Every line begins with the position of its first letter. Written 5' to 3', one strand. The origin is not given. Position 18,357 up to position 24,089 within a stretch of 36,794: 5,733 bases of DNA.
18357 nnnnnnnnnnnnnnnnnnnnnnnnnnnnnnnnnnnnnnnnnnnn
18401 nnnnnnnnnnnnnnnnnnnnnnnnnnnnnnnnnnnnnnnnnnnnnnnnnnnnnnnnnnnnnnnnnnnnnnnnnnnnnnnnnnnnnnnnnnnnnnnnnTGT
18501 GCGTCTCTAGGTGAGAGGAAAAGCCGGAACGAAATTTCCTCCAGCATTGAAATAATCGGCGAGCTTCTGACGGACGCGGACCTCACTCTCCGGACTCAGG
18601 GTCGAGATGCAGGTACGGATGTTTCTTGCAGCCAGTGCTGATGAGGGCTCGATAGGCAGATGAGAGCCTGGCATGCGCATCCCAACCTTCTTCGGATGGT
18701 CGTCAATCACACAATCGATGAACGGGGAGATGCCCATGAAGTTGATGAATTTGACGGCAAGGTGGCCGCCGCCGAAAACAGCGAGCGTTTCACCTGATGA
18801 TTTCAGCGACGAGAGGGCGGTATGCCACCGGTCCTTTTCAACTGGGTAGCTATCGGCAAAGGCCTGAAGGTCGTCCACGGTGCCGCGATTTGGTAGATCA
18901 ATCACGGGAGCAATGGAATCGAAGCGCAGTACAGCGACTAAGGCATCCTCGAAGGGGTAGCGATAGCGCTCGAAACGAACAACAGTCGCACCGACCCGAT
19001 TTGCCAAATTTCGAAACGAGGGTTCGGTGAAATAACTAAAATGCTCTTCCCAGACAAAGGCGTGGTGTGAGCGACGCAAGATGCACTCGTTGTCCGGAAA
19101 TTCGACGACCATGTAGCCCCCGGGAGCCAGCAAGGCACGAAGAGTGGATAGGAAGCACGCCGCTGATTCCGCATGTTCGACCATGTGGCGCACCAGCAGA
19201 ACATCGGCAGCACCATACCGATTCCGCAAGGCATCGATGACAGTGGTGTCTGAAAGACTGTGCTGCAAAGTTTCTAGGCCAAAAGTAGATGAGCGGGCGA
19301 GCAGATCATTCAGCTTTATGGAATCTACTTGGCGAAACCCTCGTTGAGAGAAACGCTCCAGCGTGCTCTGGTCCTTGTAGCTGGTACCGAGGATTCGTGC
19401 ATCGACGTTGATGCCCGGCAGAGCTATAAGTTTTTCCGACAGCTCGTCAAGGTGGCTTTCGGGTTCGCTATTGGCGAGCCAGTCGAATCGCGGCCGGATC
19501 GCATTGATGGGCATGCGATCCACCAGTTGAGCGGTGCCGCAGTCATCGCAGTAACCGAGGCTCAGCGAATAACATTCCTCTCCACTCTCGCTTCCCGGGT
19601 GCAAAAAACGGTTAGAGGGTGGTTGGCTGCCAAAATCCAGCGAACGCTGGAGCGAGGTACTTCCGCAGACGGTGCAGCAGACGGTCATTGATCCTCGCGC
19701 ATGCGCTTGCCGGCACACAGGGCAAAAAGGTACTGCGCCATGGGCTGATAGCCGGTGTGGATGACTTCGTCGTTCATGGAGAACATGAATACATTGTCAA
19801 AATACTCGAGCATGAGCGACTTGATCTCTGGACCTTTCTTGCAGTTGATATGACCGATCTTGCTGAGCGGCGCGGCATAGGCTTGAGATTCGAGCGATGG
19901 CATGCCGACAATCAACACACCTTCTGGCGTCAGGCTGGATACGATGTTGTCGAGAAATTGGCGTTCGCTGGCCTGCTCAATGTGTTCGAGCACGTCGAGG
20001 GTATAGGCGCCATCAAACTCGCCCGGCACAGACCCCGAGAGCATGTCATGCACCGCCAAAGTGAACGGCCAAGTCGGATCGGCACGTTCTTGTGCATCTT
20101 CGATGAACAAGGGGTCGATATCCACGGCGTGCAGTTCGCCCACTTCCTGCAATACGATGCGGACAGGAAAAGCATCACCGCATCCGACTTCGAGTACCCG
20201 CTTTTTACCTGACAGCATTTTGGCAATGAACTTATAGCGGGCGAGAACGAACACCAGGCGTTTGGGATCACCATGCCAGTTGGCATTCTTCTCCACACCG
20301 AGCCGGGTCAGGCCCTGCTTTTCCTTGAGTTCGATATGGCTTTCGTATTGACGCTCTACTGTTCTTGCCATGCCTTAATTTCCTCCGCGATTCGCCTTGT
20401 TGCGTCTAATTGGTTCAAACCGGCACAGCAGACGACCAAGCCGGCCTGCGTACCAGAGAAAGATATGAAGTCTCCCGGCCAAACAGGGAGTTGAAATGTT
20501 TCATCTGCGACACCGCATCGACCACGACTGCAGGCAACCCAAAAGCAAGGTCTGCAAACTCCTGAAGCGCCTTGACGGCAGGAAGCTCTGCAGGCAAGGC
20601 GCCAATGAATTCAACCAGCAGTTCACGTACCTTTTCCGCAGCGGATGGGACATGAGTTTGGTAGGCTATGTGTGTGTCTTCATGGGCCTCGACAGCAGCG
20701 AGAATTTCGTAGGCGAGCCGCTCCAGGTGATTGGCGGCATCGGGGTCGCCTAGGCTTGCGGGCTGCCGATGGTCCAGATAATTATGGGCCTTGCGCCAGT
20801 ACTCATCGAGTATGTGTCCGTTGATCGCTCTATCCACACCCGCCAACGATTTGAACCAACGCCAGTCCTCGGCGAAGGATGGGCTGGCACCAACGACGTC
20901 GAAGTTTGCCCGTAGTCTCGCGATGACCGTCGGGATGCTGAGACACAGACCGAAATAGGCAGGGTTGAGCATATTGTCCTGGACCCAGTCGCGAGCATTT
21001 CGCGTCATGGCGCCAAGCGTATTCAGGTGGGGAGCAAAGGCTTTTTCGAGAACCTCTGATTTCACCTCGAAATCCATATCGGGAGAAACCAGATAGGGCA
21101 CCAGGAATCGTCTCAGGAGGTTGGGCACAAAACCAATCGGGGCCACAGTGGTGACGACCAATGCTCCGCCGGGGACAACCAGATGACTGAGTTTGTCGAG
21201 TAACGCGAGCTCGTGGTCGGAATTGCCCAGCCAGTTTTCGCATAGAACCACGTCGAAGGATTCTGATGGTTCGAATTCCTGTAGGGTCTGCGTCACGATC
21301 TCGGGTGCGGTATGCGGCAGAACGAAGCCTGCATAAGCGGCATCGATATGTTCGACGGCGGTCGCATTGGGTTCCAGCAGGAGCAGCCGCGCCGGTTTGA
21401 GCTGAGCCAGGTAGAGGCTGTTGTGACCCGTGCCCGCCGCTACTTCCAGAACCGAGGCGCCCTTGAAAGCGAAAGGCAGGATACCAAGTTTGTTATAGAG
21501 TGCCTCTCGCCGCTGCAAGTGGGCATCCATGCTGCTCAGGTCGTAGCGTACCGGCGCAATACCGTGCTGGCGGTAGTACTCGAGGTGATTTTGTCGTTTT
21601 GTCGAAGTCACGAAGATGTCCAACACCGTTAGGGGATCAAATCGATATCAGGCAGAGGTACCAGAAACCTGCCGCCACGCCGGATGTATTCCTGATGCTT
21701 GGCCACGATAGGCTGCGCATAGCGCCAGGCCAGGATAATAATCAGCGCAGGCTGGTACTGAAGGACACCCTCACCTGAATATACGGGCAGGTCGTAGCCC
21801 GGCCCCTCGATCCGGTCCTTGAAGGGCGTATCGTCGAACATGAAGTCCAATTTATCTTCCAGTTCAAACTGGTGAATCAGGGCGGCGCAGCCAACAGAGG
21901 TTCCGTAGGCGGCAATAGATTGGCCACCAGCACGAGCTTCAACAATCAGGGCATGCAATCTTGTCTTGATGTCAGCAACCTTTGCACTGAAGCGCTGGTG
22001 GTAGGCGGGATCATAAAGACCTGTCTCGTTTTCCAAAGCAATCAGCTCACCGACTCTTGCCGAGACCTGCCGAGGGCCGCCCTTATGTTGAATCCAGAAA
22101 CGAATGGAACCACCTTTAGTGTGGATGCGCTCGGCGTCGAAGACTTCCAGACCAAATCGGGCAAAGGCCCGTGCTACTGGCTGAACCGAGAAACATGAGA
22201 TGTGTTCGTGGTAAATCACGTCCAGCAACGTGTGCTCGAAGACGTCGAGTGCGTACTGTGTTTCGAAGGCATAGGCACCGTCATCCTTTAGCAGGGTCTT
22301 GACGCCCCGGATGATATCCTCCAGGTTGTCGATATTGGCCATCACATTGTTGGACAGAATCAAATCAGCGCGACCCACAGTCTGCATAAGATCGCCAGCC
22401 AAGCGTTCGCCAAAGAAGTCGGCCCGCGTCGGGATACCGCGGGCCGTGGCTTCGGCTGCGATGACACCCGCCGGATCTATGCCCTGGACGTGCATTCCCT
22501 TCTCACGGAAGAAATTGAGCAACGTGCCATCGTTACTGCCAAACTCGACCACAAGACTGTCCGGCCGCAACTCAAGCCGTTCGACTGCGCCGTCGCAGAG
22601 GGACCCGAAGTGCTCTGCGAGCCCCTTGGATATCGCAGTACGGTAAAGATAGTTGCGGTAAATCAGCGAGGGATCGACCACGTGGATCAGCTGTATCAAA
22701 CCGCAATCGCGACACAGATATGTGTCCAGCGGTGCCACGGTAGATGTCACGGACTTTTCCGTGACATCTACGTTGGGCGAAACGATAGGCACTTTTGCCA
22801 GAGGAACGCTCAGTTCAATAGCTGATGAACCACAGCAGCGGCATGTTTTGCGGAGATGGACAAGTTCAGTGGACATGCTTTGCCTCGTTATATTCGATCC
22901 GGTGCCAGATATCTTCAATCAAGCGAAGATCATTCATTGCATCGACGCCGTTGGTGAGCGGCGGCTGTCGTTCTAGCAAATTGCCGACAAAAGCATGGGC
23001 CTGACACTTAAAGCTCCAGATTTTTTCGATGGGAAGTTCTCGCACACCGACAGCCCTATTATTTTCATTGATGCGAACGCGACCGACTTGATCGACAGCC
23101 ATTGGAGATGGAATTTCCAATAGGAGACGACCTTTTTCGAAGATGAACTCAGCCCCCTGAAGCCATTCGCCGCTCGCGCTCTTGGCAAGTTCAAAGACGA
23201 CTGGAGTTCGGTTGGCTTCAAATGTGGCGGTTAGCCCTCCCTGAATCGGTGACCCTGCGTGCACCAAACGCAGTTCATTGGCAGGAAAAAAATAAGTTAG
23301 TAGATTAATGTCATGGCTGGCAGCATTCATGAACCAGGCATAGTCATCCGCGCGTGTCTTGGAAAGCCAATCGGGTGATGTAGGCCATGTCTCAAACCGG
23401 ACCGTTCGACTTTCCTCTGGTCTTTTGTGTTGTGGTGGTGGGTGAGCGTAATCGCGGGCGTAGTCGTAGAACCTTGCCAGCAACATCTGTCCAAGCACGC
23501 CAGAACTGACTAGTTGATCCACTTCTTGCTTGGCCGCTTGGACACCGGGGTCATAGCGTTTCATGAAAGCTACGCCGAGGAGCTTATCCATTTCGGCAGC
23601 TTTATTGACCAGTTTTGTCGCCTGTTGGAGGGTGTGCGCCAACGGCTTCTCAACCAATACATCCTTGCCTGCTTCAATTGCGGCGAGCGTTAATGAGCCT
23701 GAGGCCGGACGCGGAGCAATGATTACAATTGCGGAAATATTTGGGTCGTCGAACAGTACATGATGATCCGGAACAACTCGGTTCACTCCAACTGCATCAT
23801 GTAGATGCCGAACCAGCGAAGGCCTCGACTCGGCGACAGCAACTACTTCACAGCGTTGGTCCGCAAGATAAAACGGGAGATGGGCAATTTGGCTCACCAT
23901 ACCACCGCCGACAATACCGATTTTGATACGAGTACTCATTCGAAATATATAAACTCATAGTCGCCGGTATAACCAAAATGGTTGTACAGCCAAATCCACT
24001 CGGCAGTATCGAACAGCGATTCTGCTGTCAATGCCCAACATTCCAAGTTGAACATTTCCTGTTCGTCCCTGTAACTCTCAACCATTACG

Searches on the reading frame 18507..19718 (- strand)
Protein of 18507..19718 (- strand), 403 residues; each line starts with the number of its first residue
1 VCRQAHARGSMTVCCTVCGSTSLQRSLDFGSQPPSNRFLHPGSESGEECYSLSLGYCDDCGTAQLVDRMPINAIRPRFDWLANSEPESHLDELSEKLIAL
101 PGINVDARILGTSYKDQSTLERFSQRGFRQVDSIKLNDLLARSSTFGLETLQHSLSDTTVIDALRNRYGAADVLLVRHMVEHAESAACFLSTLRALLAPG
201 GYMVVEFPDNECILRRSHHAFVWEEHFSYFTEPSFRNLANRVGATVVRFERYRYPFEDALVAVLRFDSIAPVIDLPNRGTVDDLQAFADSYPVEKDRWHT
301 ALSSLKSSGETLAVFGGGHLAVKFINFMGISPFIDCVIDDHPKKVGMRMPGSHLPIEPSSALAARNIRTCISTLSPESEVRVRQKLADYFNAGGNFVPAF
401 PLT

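Call 7: search_protein_families(library=pfam, proteins=[window:18507-19718:-], max_evalue=0.001)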
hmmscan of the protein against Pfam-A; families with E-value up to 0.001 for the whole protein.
window:18507-19718:- (403 aa): 3 families
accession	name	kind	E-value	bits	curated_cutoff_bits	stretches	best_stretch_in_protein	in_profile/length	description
PF08484.17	Methyltransf_14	-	1.1e-14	55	23.5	1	281-401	40-160/160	C-methyltransferase C-terminal domain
PF08421.16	Methyltransf_13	-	5.2e-14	52.6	31.3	1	15-70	1-57/62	Putative zinc binding domain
PF13489.12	Methyltransf_23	-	2e-10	41.1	27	1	161-247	72-162/164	Methyltransferase domain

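Call 22: search_protein_families(library=ncbifam, proteins=[window:18507-19718:-], max_evalue=0.00001)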
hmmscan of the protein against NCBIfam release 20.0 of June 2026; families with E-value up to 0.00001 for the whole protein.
window:18507-19718:- (403 aa): 0 families

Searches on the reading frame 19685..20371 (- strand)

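Call 7: search_protein_families(library=pfam, proteins=[window:19685-20371:-], max_evalue=0.001)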
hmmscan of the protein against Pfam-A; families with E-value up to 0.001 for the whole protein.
window:19685-20371:- (228 aa): 6 families
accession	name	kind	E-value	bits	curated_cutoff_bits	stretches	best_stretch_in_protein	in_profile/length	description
PF13649.12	Methyltransf_25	-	5.8e-11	43.4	27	1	59-151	1-97/97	Methyltransferase domain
PF08242.18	Methyltransf_12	-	9.2e-11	42.8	30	1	60-153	1-98/98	Methyltransferase domain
PF08241.18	Methyltransf_11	-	9.6e-10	39.4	21.2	1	60-155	1-95/95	Methyltransferase domain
PF13489.12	Methyltransf_23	-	2.6e-07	31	27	1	46-161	13-122/164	Methyltransferase domain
PF13847.12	Methyltransf_31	-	3.9e-06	27.1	27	1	55-163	3-117/145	Methyltransferase domain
PF05401.17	NodS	-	0.00011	22.5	24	1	44-158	29-147/201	Nodulation protein S (NodS)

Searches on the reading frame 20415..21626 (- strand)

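Call 6: search_protein_families(library=pfam, proteins=[window:20415-21626:-], max_evalue=0.001)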
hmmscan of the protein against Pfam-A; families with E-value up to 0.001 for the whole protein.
window:20415-21626:- (403 aa): 6 families
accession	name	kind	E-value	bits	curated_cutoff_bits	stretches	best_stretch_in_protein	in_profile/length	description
PF13489.12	Methyltransf_23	-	1.8e-09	38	27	1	45-163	12-121/164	Methyltransferase domain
PF08242.18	Methyltransf_12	-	7.8e-09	36.6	30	1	60-156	1-98/98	Methyltransferase domain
PF13649.12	Methyltransf_25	-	9.4e-08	33.1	27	1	59-154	1-97/97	Methyltransferase domain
PF08241.18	Methyltransf_11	-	1.9e-06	28.9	21.2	1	60-158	1-95/95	Methyltransferase domain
PF06080.18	DUF938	-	0.00031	21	27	1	55-158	25-137/202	Protein of unknown function (DUF938)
PF13847.12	Methyltransf_31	-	0.0007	19.8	27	0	55-162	3-113/145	Methyltransferase domain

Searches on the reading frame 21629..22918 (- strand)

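Call 6: search_protein_families(library=pfam, proteins=[window:21629-22918:-], max_evalue=0.001)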
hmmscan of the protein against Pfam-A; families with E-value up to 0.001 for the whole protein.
window:21629-22918:- (429 aa): 5 families
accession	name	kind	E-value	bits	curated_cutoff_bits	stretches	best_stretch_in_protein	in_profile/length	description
PF08484.17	Methyltransf_14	-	1.6e-37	129.2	23.5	1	267-423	2-160/160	C-methyltransferase C-terminal domain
PF13489.12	Methyltransf_23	-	8e-16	58.6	27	1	107-259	8-161/164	Methyltransferase domain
PF08421.16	Methyltransf_13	-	1.3e-11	45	31.3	1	26-87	1-62/62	Putative zinc binding domain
PF08242.18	Methyltransf_12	-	3.4e-07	31.3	30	1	124-214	1-96/98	Methyltransferase domain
PF08241.18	Methyltransf_11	-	0.00033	21.7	21.2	1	125-218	2-95/95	Methyltransferase domain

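Call 22: search_protein_families(library=ncbifam, proteins=[window:21629-22918:-], max_evalue=0.00001)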
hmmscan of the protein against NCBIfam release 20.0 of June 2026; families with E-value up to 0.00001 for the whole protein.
window:21629-22918:- (429 aa): 0 families

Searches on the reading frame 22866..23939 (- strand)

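Call 6: search_protein_families(library=pfam, proteins=[window:22866-23939:-], max_evalue=0.001)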
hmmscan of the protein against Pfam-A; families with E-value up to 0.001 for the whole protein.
window:22866-23939:- (357 aa): 2 families
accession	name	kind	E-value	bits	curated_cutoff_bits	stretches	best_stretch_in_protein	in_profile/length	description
PF01408.29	GFO_IDH_MocA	-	1.9e-20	74.2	24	1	5-125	1-120/120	Oxidoreductase family, NAD-binding Rossmann fold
PF03447.22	NAD_binding_3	-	0.00073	20.7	24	0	8-116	3-108/116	Homoserine dehydrogenase, NAD binding domain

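Call 22: search_protein_families(library=ncbifam, proteins=[window:22866-23939:-], max_evalue=0.00001)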
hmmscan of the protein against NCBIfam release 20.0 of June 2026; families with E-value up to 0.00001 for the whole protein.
window:22866-23939:- (357 aa): 8 families
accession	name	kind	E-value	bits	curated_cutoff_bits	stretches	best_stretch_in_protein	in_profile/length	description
NF008607.0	PRK11579.1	subfamily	5.3e-23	81.6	330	1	1-154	1-147/346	oxidoreductase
TIGR04380.1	myo_inos_iolG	equivalog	5.5e-22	78.1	355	1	5-168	2-159/330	inositol 2-dehydrogenase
NF040723.1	UDP-GlcNAcDh_Arch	equivalog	2e-19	70.3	450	1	5-152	1-141/302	UDP-N-acetylglucosamine 3-dehydrogenase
NF052679.1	InsChiInosDhIolG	equivalog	1.7e-18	66.7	540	1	5-142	3-142/343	bifunctional inositol 2-dehydrogenase/D-chiro-inositol 1-dehydrogenase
NF052479.1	LevoglcsnDh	equivalog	1.7e-15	56.6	650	1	4-166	3-167/386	levoglucosan dehydrogenase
NF041392.1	XylDh_Gfo6_Halo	equivalog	7.2e-11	41.5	350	1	5-152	17-163/350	D-xylose 1-dehydrogenase Gfo6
NF058563.1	BT_2159_fam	equivalog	3.6e-09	36.1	650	1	5-156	1-147/350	disaccharide 3-dehydrogenase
NF007574.0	PRK10206.1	equivalog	1.4e-08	34.2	352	1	10-169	8-164/345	oxidoreductase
